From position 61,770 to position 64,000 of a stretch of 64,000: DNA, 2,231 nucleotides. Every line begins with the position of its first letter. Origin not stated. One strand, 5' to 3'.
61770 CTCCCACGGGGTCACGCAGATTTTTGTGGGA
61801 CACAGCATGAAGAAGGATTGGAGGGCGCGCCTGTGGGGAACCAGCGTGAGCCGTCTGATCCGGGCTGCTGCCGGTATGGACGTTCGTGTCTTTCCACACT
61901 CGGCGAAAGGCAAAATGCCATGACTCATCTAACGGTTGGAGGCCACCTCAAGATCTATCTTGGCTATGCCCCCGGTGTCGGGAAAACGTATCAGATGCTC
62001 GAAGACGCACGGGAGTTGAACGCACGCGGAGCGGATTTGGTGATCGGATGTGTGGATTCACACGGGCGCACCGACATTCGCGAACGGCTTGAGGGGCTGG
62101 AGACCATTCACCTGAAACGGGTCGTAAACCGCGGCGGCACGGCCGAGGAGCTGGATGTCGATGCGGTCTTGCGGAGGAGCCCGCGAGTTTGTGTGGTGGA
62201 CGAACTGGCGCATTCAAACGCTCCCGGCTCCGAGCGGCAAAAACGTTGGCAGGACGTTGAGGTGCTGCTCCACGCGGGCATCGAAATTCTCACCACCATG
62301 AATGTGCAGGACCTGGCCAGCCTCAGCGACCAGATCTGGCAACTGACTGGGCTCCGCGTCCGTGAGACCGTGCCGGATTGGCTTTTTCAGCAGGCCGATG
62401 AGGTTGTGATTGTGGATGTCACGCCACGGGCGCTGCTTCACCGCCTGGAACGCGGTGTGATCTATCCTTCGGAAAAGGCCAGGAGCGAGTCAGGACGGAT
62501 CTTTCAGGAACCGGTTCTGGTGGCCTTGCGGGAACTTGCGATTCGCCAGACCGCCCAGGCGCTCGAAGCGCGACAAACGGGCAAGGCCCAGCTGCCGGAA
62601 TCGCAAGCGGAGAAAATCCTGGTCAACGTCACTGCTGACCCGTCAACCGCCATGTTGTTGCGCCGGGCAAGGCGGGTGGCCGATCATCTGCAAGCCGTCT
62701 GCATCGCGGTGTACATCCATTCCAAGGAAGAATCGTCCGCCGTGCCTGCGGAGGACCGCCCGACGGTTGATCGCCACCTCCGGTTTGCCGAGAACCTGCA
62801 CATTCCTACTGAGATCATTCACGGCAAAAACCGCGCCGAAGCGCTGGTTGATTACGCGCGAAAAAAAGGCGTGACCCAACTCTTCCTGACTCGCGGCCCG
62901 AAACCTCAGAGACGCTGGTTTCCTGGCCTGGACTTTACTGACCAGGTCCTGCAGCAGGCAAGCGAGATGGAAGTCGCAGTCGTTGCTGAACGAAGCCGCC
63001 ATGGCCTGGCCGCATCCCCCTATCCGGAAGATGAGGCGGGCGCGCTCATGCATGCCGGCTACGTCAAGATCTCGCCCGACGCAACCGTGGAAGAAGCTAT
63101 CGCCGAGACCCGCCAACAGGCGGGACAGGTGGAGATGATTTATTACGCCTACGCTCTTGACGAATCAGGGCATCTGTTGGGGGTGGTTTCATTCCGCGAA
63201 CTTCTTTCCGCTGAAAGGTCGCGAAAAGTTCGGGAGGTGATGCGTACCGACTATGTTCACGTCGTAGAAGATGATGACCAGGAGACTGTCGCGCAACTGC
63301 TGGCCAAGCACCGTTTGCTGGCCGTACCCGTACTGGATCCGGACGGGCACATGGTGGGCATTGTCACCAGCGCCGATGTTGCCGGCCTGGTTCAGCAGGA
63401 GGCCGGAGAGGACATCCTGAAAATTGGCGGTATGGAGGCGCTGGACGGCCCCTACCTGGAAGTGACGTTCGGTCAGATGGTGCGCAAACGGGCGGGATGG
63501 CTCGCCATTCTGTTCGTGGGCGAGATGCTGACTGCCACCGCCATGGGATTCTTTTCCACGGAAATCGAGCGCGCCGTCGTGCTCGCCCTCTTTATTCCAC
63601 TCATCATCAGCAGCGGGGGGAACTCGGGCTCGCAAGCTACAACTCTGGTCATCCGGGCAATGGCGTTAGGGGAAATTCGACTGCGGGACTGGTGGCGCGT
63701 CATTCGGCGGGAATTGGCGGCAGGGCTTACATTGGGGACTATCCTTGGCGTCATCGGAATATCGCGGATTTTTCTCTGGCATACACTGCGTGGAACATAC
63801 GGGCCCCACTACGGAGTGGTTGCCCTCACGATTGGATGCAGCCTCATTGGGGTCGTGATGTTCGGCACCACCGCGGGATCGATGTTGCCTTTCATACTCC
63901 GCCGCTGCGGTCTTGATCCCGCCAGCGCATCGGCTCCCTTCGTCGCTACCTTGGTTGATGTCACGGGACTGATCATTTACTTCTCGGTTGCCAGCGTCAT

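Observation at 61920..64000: Unannotated ORF fusing a KdpD-type sensor module (KdpD-N + USP) to the CBS and channel domains of MgtE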

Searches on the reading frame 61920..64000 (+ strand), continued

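Call 11: search_solved_structures(query=P0001, max_evalue=0.001, show_alignments=4)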
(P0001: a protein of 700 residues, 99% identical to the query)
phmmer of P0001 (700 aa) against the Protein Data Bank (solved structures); distinct sequences matched with E-value up to 0.001: 29.
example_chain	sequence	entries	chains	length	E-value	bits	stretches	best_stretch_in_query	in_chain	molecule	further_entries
2yvx_A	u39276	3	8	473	3.6e-73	250.5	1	364-697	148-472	Mg2+ transporter MgtE | Magnesium transporter MgtE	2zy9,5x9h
2r8r_A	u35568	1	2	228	6.8e-61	209.9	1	7-214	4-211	Sensor protein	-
4u9l_A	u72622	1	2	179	2.3e-34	122.2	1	523-696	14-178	Magnesium transporter MgtE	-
8h5e_A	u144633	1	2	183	2.4e-34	122.2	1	523-697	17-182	Magnesium transporter MgtE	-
4u9n_A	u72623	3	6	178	2.8e-34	121.9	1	523-695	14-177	Magnesium transporter MgtE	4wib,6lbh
2yvy_A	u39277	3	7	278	5.8e-31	111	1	364-512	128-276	Mg2+ transporter MgtE | Magnesium transporter MgtE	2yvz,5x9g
2oux_A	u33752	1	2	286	6.6e-23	84.4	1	367-506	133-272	Magnesium transporter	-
8gpv_A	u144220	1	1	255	1.7e-17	66.5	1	366-498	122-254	Magnesium transporter MgtE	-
8gps_A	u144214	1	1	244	2e-15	59.6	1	356-504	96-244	MgtE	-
4esy_A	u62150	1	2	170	4.5e-10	42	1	428-487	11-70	CBS domain containing membrane protein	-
3kpb_A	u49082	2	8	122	2.5e-09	39.5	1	431-490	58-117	Uncharacterized protein MJ0100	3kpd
3kpc_A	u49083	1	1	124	2.6e-09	39.5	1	431-490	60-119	Uncharacterized protein MJ0100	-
6h1w_A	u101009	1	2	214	1.5e-08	36.9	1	376-489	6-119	MJ1004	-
2yzq_A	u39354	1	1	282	5e-08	35.2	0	413-488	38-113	Putative uncharacterized protein PH1780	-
1vrd_A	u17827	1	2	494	1.1e-06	30.8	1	382-493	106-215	inosine-5'-monophosphate dehydrogenase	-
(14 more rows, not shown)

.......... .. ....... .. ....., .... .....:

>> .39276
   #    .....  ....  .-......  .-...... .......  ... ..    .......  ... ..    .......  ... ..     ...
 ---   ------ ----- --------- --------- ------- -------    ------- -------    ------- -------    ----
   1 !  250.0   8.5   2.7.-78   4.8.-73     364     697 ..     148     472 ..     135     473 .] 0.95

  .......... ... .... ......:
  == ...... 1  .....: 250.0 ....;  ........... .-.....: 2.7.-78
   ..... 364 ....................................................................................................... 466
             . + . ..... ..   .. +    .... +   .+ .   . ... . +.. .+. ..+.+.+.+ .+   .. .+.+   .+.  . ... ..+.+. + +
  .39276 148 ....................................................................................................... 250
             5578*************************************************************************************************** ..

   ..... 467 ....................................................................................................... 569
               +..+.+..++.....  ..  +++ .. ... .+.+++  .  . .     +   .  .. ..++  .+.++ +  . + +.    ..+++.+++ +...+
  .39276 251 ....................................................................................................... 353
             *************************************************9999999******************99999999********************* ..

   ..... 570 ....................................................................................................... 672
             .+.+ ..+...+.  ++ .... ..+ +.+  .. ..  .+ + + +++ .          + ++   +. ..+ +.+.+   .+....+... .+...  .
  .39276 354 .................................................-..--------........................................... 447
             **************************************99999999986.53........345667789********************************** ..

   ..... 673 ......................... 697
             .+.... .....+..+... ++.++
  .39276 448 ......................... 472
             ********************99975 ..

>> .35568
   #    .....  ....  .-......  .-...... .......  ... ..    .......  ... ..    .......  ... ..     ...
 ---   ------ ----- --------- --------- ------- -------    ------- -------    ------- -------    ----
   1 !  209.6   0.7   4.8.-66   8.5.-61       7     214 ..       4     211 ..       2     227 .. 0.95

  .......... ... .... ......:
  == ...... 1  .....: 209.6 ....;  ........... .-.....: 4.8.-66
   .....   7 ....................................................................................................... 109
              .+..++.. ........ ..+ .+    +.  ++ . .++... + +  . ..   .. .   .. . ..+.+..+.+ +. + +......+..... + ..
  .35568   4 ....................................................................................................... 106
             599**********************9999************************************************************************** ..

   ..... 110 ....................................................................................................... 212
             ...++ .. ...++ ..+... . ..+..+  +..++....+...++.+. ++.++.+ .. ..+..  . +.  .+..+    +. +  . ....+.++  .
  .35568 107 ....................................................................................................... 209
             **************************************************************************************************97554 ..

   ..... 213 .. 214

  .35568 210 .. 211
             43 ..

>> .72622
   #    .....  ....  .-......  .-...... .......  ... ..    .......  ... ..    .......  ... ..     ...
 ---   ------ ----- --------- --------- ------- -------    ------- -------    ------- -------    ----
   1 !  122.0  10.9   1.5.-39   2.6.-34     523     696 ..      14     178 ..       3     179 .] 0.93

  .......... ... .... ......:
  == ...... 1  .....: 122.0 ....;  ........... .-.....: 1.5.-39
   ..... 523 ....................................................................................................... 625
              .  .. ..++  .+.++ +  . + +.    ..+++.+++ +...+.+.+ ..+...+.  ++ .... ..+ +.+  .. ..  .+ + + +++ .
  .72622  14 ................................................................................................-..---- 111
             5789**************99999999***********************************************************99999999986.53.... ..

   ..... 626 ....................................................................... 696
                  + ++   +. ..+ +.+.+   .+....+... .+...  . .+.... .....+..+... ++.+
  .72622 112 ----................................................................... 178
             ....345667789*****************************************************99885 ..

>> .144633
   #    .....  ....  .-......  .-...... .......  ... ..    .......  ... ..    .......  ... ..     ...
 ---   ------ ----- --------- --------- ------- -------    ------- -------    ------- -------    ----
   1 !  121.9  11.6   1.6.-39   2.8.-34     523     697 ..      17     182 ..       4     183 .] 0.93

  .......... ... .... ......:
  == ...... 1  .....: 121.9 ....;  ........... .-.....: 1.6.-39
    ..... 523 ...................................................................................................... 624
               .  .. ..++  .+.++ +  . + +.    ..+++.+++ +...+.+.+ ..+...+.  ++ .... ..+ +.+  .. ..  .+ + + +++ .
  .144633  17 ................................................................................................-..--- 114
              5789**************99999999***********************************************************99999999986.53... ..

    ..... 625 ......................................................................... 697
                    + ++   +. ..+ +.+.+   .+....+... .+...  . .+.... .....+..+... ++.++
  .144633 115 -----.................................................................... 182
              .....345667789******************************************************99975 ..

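Call 21: search_protein_representatives(protein=window:61920-64000:+)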
Query: 693 residues. Proteins with E-value up to 0.001 (for the whole library): 21489; up to 1e-10: 11927; up to 1e-30: 4140. The best 150 are listed.
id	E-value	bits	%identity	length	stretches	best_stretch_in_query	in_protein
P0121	0.0e+00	1124.5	74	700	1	1-693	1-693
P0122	1.3e-151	522.9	52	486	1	1-487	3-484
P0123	1.6e-137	476.3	42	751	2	8-355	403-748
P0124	7.6e-129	447.6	39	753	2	8-363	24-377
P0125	4.9e-125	435.0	38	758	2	8-358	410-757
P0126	5.8e-124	431.5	56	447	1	305-692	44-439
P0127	8.2e-121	421.1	43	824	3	7-226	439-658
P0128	7.3e-114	398.1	35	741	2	8-276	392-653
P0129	1.7e-112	393.6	54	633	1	330-692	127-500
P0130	6.8e-111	388.3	75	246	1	1-249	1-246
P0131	1.4e-109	384.0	59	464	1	366-691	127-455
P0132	5.6e-108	378.7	36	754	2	6-357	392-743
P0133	3.1e-106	372.9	36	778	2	8-357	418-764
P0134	3.3e-106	372.8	57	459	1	367-692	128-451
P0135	4.1e-106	372.5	37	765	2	7-264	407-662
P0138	6.3e-104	365.3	55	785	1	365-691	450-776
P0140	1.4e-103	364.1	47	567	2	366-692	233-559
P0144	1.4e-101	357.6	52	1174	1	356-693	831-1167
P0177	3.1e-86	306.9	45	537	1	355-692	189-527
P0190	2.0e-81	291.0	36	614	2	366-662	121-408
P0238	2.4e-72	261.0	42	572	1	353-691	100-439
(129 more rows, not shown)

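Call 25: search_protein_families(library=pfam, proteins=[P0138, P0144, P0140, P0129, P0123, P0124, P0126, P0177, P0238, P0190], max_evalue=0.001)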
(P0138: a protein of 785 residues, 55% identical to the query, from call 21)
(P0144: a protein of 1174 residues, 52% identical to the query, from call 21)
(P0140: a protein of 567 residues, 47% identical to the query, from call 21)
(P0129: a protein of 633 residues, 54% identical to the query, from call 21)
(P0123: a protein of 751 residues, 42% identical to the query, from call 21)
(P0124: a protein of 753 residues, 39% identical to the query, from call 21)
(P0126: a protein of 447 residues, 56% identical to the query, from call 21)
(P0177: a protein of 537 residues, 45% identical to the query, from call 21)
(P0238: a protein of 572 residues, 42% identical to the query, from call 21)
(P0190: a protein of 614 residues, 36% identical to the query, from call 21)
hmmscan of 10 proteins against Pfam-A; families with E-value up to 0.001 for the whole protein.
P0138 (785 aa): 3 families
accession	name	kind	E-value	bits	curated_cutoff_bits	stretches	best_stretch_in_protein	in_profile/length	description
PF01769.21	MgtE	-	1.8e-36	125.6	27.6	1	644-775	1-125/125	Divalent cation transporter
PF03448.22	MgtE_N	-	1.2e-25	90.4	25.9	1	357-456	3-102/102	MgtE intracellular N domain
PF00571.33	CBS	-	1.2e-15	58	24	2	522-576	1-55/57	CBS domain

P0144 (1174 aa): 3 families
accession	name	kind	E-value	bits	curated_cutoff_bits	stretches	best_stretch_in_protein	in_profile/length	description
PF01769.21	MgtE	-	1.5e-36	125.8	27.6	1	1033-1164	1-125/125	Divalent cation transporter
PF03448.22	MgtE_N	-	8e-26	91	25.9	1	744-844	1-101/102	MgtE intracellular N domain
PF00571.33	CBS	-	1.8e-16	60.6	24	2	911-964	1-54/57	CBS domain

P0140 (567 aa): 3 families
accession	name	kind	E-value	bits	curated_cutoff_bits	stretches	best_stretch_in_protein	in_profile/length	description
PF01769.21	MgtE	-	1.6e-38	132.2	27.6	1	426-557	1-125/125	Divalent cation transporter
PF03448.22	MgtE_N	-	1.6e-24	86.8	25.9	1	139-238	3-102/102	MgtE intracellular N domain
PF00571.33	CBS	-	5.1e-16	59.2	24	2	304-357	1-54/57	CBS domain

P0129 (633 aa): 3 families
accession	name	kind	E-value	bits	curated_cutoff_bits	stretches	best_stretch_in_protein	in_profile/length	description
PF01769.21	MgtE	-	8.6e-34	116.9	27.6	1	364-498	1-125/125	Divalent cation transporter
PF00571.33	CBS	-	8.7e-20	71.2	24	2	242-297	1-56/57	CBS domain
PF03448.22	MgtE_N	-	5.3e-13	49.8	25.9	1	79-175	6-102/102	MgtE intracellular N domain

P0123 (751 aa): 2 families
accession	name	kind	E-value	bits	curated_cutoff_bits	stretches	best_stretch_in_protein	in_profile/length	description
PF02702.23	KdpD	-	4e-152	503.8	26.1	2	403-610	3-210/210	Osmosensitive K+ channel His kinase sensor domain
PF00582.32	Usp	-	3.9e-15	57.1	24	1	626-740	3-133/141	Universal stress protein family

P0124 (753 aa): 2 families
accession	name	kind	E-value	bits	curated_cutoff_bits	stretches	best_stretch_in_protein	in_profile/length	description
PF02702.23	KdpD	-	2.1e-175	579.9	26.1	2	405-611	3-209/210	Osmosensitive K+ channel His kinase sensor domain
PF00582.32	Usp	-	3.2e-25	89.7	24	2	625-739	3-133/141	Universal stress protein family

P0126 (447 aa): 3 families
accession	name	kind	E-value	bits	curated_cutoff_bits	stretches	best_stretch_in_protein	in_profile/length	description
PF01769.21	MgtE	-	9.6e-35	120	27.6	1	306-437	1-125/125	Divalent cation transporter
PF00571.33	CBS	-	2.3e-18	66.7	24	2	184-239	1-56/57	CBS domain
PF03448.22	MgtE_N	-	9e-14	52.3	25.9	1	17-117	2-102/102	MgtE intracellular N domain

P0177 (537 aa): 3 families
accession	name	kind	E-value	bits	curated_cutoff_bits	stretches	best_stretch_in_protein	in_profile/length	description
PF01769.21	MgtE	-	2.5e-34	118.7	27.6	1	393-525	1-125/125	Divalent cation transporter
PF03448.22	MgtE_N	-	2.2e-15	57.5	25.9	1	128-205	25-102/102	MgtE intracellular N domain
PF00571.33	CBS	-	2.5e-15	57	24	1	271-324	1-54/57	CBS domain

P0238 (572 aa): 3 families
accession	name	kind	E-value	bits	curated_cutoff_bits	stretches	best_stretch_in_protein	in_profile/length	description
PF01769.21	MgtE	-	3.9e-31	108.4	27.6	1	308-438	1-125/125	Divalent cation transporter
PF03448.22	MgtE_N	-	7e-22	78.3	25.9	1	17-117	1-101/102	MgtE intracellular N domain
PF00571.33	CBS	-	8.4e-15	55.3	24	1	187-239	2-54/57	CBS domain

P0190 (614 aa): 3 families
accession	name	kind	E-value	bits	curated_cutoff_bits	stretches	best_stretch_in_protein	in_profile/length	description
PF01769.21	MgtE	-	2e-65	219.1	27.6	2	484-607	1-125/125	Divalent cation transporter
PF03448.22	MgtE_N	-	2.8e-26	92.4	25.9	1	25-126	1-102/102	MgtE intracellular N domain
PF00571.33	CBS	-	1.3e-18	67.5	24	2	191-246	1-56/57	CBS domain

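Call 47: predict_structure(alignment_id=A2)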
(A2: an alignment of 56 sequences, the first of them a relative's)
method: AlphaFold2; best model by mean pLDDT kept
length: 700 residues; sequences in the alignment: 56
mean_pLDDT: 59.0   pTM: 0.36
mean pLDDT of the five models: 59.0, 59.0, 55.6, 52.6, 51.4
residues with pLDDT >= 90: 29; 70-90: 207; 50-70: 235; < 50: 229
segments of 3 or more residues with pLDDT < 50: 1-6, 186-188, 216-230, 238-259, 270-272, 288-293, 320-379, 488-588, 671-673
pLDDT, mean of each block of 10 residues (from residue 1): 50 72 83 87 76 78 85 82 91 88 83 88 86 67 64 73 63 56 51 55 57 50 37 51 46 45 52 51 49 51 55 54 39 27 28 25 27 33 85 79 61 88 77 86 82 67 72 81 56 31 26 28 31 35 38 36 32 34 43 64 70 72 64 70 67 61 54 54 68 68
secondary structure, 60 per line:
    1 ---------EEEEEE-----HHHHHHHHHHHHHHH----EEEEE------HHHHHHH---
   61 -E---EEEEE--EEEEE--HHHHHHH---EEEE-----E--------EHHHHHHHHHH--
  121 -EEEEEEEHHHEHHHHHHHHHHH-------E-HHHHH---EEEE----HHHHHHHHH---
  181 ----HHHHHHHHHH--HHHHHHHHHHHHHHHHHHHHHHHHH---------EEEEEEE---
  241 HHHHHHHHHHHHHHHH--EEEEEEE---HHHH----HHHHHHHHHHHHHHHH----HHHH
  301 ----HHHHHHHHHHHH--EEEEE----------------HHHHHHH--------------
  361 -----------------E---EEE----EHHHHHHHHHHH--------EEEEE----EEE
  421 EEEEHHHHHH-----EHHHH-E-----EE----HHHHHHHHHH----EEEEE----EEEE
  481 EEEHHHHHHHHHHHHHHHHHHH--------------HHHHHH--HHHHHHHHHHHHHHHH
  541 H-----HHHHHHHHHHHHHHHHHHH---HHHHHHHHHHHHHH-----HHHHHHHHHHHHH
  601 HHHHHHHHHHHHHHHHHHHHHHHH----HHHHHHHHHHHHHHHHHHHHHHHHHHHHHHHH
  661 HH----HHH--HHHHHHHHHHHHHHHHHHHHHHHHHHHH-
elements in order (helices of 4 or more, strands of 3 or more residues): E10-15 H21-35 E40-44 H51-57 E66-70 E73-77 H80-86 E90-93 H109-118 E122-128 H133-143 H153-157 E161-164 H169-177 H185-194 H197-221 E231-237 H241-256 E259-265 H269-272 H277-292 H297-300 H305-316 E319-323 H340-346 E382-384 H390-400 E409-413 E418-424 H425-430 H437-440 H454-463 E468-472 E477-483 H484-502 H517-522 H525-541 H547-565 H569-582 H588-624 H629-662 H672-699

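Call 67: predict_structure(alignment_id=A3)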
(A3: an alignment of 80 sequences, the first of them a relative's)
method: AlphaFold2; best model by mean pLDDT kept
length: 700 residues; sequences in the alignment: 80
mean_pLDDT: 85.4   pTM: 0.53
mean pLDDT of the five models: 85.4, 85.0, 84.9, 82.1, 80.8
residues with pLDDT >= 90: 350; 70-90: 276; 50-70: 38; < 50: 36
segments of 3 or more residues with pLDDT < 50: 1-5, 223-225, 272-276, 326-338, 357-366
pLDDT, mean of each block of 10 residues (from residue 1): 61 95 96 97 90 92 93 90 98 95 90 96 97 84 81 88 93 89 80 86 89 75 54 85 75 78 81 52 80 86 82 87 55 41 72 50 46 79 96 94 81 95 95 97 94 87 92 90 86 79 81 83 86 88 90 92 94 93 89 97 98 97 94 97 98 96 89 90 96 90
secondary structure, 60 per line:
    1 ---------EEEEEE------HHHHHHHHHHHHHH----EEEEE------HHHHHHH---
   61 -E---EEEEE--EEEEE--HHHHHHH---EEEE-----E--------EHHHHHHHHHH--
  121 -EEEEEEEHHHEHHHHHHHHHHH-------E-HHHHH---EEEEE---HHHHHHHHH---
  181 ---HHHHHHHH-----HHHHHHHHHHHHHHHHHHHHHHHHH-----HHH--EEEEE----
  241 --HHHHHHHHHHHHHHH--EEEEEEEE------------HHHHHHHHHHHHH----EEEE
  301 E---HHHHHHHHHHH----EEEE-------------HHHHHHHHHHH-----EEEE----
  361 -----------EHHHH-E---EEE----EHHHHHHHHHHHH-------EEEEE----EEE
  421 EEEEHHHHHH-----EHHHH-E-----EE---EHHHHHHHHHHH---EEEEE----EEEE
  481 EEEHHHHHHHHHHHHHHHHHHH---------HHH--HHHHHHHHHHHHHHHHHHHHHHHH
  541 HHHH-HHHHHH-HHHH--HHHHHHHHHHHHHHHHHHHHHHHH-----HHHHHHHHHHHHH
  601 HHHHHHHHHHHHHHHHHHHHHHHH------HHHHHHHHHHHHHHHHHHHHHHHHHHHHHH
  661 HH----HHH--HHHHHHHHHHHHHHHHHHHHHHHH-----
elements in order (helices of 4 or more, strands of 3 or more residues): E10-15 H22-35 E40-44 H51-57 E66-70 E73-77 H80-86 E90-93 H109-118 E122-128 H133-143 H153-157 E161-165 H169-177 H184-191 H197-221 E232-236 H243-257 E260-267 H280-292 E297-301 H305-315 E320-323 H337-347 E353-356 H373-376 E382-384 H390-401 E409-413 E418-424 H425-430 H437-440 H454-464 E468-472 E477-483 H484-502 H517-544 H546-551 H553-556 H559-582 H588-624 H631-662 H672-695
